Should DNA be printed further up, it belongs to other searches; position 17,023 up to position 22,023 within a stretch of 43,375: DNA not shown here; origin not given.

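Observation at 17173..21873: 1,566-aa orphan protein: apparent tandem, catalytically degenerate GlnD-like modules next to a large GDH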

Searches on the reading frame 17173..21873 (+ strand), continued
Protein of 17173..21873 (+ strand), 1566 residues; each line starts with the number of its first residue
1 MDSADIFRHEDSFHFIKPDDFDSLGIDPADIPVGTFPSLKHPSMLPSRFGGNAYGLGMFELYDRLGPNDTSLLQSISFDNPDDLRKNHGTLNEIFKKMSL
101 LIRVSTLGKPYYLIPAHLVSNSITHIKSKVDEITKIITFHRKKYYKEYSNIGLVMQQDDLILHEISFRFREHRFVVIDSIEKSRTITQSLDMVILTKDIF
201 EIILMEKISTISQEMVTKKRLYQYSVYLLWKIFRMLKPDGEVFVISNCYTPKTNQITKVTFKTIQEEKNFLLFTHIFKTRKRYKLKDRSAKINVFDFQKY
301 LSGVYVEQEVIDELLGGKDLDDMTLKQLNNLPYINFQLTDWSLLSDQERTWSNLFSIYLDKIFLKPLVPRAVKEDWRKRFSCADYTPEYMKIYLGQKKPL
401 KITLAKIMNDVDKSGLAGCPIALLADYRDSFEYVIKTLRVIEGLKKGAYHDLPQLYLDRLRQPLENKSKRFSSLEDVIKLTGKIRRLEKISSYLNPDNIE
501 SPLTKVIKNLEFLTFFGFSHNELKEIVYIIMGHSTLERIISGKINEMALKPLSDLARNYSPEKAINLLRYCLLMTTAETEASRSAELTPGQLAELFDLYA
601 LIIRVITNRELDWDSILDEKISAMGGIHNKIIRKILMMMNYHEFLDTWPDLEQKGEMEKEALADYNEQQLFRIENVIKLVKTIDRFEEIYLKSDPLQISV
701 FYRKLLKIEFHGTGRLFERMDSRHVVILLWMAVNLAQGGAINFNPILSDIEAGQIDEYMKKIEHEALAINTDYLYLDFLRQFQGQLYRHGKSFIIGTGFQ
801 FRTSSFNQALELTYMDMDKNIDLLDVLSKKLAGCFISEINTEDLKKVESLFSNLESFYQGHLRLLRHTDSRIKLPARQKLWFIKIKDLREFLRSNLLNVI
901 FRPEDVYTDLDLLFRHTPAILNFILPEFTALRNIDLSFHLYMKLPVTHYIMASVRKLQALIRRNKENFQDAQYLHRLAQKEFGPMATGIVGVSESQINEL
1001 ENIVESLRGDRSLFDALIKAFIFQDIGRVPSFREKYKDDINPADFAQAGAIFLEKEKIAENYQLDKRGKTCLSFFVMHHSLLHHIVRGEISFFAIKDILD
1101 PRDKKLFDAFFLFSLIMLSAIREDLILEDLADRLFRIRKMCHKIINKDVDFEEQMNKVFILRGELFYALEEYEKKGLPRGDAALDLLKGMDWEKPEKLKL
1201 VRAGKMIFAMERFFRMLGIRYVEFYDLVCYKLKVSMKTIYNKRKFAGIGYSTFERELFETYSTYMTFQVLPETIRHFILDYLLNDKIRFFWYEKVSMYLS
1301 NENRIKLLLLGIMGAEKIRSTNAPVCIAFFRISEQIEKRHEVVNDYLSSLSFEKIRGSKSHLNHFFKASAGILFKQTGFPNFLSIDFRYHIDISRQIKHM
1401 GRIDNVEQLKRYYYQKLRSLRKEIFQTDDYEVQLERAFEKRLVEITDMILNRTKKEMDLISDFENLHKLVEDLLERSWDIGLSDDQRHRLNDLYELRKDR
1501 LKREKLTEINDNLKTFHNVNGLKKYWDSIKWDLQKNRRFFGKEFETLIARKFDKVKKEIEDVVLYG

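Call 79: search_protein_families(library=pfam, proteins=[L056:7203-8783:+, L056:5713-7005:+, L056:4000-5085:+, L056:13816-14856:+, L068:7273-8796:+, L068:5371-6954:+, L068:3994-5295:+, L068:14843-16921:-], max_evalue=0.00001)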
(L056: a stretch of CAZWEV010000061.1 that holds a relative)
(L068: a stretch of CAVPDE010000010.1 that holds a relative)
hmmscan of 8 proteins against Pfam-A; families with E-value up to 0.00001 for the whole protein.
L056:7203-8783:+ (526 aa): 2 families
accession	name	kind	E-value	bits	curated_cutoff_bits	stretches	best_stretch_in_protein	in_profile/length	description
PF00501.34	AMP-binding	-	2.7e-75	254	29.9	1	10-381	4-384/384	AMP-binding enzyme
PF13193.12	AMP-binding_C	-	3.7e-15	57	24.5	1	431-505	1-76/76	AMP-binding enzyme C-terminal domain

L056:5713-7005:+ (430 aa): 1 family
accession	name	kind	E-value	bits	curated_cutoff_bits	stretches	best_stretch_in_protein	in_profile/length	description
PF06808.19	DctM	-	7.6e-106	354.8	23.8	1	11-419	3-413/413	Tripartite ATP-independent periplasmic transporter, DctM component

L056:4000-5085:+ (361 aa): 1 family
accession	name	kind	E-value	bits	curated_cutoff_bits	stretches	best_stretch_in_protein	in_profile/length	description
PF03480.18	DctP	-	3e-45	155.2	23.4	1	69-332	20-283/286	Bacterial extracellular solute-binding protein, family 7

L056:13816-14856:+ (346 aa): 2 families
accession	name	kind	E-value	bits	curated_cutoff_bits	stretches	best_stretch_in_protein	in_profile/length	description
PF14720.11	NiFe_hyd_SSU_C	-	9.7e-35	119.2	27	1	259-341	1-79/80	NiFe/NiFeSe hydrogenase small subunit C-terminal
PF01058.29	Oxidored_q6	-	1.9e-26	92.8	27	1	95-239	1-127/128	NADH ubiquinone oxidoreductase, 20 Kd subunit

L068:7273-8796:+ (507 aa): 2 families
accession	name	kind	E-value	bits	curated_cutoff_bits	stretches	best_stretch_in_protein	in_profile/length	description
PF00501.34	AMP-binding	-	2e-68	231.4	29.9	1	18-366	7-384/384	AMP-binding enzyme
PF13193.12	AMP-binding_C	-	8.1e-16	59.2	24.5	1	418-487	1-70/76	AMP-binding enzyme C-terminal domain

L068:5371-6954:+ (527 aa): 2 families
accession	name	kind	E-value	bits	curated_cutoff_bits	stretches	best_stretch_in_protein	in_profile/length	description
PF00501.34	AMP-binding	-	1.5e-74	251.5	29.9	1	10-381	4-384/384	AMP-binding enzyme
PF13193.12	AMP-binding_C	-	1.5e-12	48.7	24.5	1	431-506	1-76/76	AMP-binding enzyme C-terminal domain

L068:3994-5295:+ (433 aa): 1 family
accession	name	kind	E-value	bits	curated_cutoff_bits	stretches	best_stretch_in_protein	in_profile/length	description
PF06808.19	DctM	-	2.2e-103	346.7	23.8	1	9-416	1-410/413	Tripartite ATP-independent periplasmic transporter, DctM component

L068:14843-16921:- (692 aa): 6 families
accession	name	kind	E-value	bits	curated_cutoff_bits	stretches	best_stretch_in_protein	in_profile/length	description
PF03764.24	EFG_IV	-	2.4e-42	144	24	1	476-595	2-121/121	Elongation factor G, domain IV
PF00009.33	GTP_EFTU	-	9.1e-41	139.9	26.5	1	7-275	2-185/188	Elongation factor Tu GTP binding domain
PF00679.30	EFG_C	-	2.5e-28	98.4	27.9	1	598-683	2-88/89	Elongation factor G C-terminus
PF14492.12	EFG_III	-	7.6e-24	84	27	1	402-473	3-74/75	Elongation Factor G, domain III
PF22042.2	EF-G_D2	-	6.3e-20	71.5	27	1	306-388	2-83/84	Elongation factor G domain 2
PF03144.31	GTP_EFTU_D2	-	1.6e-11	44.9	30.3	1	320-387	1-73/73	Elongation factor Tu domain 2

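Call 85: search_protein_families(library=padloc, proteins=[window:17173-21870:+], max_evalue=0.1)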
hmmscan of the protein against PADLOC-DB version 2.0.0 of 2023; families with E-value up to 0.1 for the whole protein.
window:17173-21870:+ (1566 aa): 0 families

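Call 86: search_protein_families(library=phrogs, proteins=[window:17173-21870:+], max_evalue=0.1)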
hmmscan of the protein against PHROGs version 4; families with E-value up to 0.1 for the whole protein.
window:17173-21870:+ (1566 aa): 0 families

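Call 96: search_solved_structures(query=A6, max_evalue=10, show_alignments=2)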
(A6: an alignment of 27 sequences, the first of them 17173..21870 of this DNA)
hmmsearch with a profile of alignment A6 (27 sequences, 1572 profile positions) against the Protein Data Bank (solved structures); distinct sequences matched with E-value up to 10: 3.
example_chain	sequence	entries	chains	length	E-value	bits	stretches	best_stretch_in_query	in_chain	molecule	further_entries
5u0p_2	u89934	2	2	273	0.032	14.8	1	895-953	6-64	Mediator complex subunit 27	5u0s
1frv_B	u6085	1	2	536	3.7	8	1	668-709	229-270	HYDROGENASE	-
1yq9_H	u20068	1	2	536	3.7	8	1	668-709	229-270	Periplasmic [NiFe] hydrogenase large subunit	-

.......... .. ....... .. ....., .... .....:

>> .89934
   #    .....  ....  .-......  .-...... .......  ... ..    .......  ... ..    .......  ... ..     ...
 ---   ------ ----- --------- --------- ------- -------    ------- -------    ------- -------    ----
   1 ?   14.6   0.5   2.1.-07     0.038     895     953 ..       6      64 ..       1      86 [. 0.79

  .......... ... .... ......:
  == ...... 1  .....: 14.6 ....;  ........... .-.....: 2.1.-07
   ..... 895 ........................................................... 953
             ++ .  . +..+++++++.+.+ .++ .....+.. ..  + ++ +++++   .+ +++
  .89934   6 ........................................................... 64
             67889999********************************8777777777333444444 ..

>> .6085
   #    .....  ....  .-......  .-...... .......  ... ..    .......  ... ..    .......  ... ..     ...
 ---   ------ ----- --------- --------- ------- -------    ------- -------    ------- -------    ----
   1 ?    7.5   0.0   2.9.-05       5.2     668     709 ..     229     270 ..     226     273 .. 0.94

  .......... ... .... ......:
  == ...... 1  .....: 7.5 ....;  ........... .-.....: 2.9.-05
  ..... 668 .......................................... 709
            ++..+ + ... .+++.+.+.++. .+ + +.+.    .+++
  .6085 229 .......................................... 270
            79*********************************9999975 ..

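Call 97: find_encoding_contigs(protein=P0001, flank=8000, max_places=3)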
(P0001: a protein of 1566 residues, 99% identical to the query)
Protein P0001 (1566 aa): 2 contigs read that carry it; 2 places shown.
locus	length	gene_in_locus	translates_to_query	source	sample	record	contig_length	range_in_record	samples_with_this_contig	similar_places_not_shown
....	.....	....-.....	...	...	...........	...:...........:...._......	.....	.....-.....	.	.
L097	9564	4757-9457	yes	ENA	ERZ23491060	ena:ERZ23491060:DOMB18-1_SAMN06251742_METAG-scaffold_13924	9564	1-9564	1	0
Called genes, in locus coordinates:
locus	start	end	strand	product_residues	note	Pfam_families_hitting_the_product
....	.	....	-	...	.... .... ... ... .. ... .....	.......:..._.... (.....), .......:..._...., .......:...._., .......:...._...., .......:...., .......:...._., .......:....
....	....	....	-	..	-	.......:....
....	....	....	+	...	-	-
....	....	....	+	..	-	-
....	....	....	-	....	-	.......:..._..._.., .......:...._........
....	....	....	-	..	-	-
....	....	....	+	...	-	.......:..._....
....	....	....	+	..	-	-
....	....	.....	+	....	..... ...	-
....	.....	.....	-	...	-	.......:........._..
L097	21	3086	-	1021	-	PF05088:Bac_GDH_CD, PF00208:ELFV_dehydrog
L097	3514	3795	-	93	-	-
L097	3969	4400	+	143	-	PF00005:ABC_tran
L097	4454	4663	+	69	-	-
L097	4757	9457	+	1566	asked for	-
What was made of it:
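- Checked: The gene order is reproduced in two independent assemblies (call 97).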

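Call 101: search_protein_families(library=pfam, proteins=[L019:7523-8596:+, L039:7833-8912:+, L046:908-2005:+, L038:3509-4798:+, L084:2171-3469:+, L022:1509-2198:-, L032:7545-8834:-, L077:7243-8448:-, L025:7928-8545:-, L070:7929-8657:-], max_evalue=0.00001)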
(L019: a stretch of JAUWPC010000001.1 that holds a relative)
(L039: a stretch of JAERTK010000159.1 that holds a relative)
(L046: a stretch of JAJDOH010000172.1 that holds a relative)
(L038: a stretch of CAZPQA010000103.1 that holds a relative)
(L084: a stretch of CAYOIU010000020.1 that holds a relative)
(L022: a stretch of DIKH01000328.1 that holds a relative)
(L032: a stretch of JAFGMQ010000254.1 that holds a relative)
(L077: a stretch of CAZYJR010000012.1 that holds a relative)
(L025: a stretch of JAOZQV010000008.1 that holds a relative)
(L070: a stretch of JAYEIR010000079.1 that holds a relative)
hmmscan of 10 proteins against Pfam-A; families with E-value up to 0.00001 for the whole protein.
L019:7523-8596:+ (358 aa): 1 family
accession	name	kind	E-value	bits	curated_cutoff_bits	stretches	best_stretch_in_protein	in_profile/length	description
PF02653.21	BPD_transp_2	-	6.3e-53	180.1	26.8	1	53-331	2-267/269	Branched-chain amino acid transport system / permease component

L039:7833-8912:+ (360 aa): 1 family
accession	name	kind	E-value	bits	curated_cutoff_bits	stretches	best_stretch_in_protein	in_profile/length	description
PF02653.21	BPD_transp_2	-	6.9e-44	150.4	26.8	1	62-331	2-264/269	Branched-chain amino acid transport system / permease component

L046:908-2005:+ (366 aa): 1 family
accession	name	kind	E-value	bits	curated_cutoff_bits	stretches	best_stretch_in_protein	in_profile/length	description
PF02653.21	BPD_transp_2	-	1e-42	146.6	26.8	1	63-341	3-268/269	Branched-chain amino acid transport system / permease component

L038:3509-4798:+ (430 aa): 1 family
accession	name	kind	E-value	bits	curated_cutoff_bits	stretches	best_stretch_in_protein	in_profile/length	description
PF13458.12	Peripla_BP_6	-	2.4e-36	126.5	31.7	1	59-409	2-341/343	Periplasmic binding protein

L084:2171-3469:+ (433 aa): 1 family
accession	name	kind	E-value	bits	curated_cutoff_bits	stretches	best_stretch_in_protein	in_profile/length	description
PF06808.19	DctM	-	1.6e-100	337.3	23.8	1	11-424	1-413/413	Tripartite ATP-independent periplasmic transporter, DctM component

L022:1509-2198:- (230 aa): 1 family
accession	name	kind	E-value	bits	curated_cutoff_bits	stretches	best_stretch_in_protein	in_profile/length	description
PF01012.27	ETF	-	1.2e-44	152.8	26.7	1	1-175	13-180/181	Electron transfer flavoprotein domain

L032:7545-8834:- (430 aa): 2 families
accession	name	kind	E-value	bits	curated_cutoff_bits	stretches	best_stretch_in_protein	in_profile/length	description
PF00206.25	Lyase_1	-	3.7e-60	204.4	27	1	6-284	6-310/312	Lyase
PF10397.14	ADSL_C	-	2.3e-26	92.4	32.7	1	350-428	1-79/79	Adenylosuccinate lyase C-terminus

L077:7243-8448:- (402 aa): 2 families
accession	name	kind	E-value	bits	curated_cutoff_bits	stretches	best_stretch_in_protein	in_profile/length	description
PF13458.12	Peripla_BP_6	-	3.2e-39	136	31.7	1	30-381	1-341/343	Periplasmic binding protein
PF01094.35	ANF_receptor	-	7.6e-07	28.9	25.4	1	60-254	12-210/353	Receptor family ligand binding region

L025:7928-8545:- (206 aa): 3 families
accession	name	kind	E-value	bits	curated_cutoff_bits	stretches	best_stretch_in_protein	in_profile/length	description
PF08359.16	TetR_C_4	-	4.5e-28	98.5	21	1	70-202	1-132/133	YsiA-like protein, C-terminal region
PF00440.29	TetR_N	-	3.1e-14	52.9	24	1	23-67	1-45/47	Bacterial regulatory proteins, tetR family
PF17932.6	TetR_C_24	-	2.6e-10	41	26.4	1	90-203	3-113/114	Tetracyclin repressor-like, C-terminal domain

L070:7929-8657:- (243 aa): 1 family
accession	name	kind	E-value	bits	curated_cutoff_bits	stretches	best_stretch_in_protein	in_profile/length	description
PF04016.18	DUF364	-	6.3e-09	36.1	23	1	139-216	9-84/147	Putative heavy-metal chelation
